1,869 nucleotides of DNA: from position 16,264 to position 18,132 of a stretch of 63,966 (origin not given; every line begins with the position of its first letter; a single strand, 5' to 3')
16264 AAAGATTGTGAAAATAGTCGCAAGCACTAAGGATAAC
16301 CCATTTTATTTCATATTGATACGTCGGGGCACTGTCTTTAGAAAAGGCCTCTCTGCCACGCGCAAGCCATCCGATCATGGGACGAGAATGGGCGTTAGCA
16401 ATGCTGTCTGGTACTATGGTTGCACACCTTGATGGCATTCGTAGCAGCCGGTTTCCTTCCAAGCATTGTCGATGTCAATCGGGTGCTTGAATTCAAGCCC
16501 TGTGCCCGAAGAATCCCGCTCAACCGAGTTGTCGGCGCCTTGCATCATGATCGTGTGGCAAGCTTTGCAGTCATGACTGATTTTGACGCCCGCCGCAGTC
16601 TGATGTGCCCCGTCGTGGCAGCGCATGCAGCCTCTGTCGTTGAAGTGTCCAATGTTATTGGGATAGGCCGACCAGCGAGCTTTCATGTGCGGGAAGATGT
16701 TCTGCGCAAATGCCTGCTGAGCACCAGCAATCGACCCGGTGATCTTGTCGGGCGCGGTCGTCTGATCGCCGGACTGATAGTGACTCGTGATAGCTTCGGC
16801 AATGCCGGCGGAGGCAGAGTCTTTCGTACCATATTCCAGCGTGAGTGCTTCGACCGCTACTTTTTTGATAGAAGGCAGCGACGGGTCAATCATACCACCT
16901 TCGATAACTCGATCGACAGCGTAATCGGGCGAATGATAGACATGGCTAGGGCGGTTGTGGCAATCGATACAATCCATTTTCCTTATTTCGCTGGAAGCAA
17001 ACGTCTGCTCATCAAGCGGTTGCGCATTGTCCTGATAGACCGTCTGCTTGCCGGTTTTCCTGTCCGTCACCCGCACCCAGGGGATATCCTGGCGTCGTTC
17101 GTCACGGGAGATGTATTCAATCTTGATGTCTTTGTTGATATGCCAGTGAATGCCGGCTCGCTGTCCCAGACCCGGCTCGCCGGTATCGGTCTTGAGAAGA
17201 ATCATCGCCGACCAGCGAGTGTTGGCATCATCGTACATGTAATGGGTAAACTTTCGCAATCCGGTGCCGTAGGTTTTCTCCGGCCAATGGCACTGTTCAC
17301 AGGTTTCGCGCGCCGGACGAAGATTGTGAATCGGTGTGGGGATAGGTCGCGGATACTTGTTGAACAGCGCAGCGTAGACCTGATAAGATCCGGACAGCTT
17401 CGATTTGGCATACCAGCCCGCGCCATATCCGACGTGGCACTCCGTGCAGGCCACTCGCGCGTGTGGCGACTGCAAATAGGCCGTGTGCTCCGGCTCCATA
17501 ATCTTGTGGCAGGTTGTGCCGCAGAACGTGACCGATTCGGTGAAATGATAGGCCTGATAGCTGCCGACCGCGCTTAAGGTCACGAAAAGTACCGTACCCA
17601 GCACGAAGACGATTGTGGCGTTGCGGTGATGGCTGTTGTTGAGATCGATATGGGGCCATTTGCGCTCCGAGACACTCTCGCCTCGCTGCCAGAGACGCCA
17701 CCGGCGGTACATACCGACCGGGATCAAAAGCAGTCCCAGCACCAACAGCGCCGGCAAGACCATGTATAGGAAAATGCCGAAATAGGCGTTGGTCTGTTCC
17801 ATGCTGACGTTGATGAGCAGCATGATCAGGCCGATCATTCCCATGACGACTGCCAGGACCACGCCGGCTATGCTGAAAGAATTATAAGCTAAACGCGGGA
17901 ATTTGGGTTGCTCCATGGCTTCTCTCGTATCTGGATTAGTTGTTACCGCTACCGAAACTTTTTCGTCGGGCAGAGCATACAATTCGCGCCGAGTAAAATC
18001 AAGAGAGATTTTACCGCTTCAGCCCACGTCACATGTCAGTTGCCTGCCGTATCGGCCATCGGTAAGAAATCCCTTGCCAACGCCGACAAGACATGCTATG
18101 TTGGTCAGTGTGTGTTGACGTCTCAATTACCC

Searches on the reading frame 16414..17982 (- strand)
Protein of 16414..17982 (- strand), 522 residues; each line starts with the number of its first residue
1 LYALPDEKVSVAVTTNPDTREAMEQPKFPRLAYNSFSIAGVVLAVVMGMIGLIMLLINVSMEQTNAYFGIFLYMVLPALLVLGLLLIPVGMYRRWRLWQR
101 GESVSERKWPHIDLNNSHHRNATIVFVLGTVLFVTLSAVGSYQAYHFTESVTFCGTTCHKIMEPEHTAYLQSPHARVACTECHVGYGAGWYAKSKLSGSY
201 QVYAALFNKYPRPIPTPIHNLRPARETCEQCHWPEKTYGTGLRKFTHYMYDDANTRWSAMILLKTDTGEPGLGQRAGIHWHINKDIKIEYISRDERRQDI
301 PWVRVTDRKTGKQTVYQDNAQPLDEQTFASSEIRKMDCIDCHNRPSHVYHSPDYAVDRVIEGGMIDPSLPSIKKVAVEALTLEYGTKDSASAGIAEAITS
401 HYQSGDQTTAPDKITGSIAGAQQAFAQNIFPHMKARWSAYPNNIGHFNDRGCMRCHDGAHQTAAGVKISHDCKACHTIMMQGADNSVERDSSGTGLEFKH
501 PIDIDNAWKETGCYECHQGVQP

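Call 45: search_protein_families(library=pfam, proteins=[window:16414-17982:-], max_evalue=0.001)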
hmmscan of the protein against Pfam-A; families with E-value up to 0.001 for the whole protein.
window:16414-17982:- (522 aa): 2 families
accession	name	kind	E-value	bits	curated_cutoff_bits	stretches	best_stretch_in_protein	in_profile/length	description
PF03264.19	Cytochrom_NNT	-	3.8e-08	33.7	24.1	1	122-210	7-99/174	NapC/NirT cytochrome c family, N-terminal region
PF14522.11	Cytochrome_C7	-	6.1e-07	29.6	24.8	0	438-477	43-67/67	Cytochrome c7 and related cytochrome c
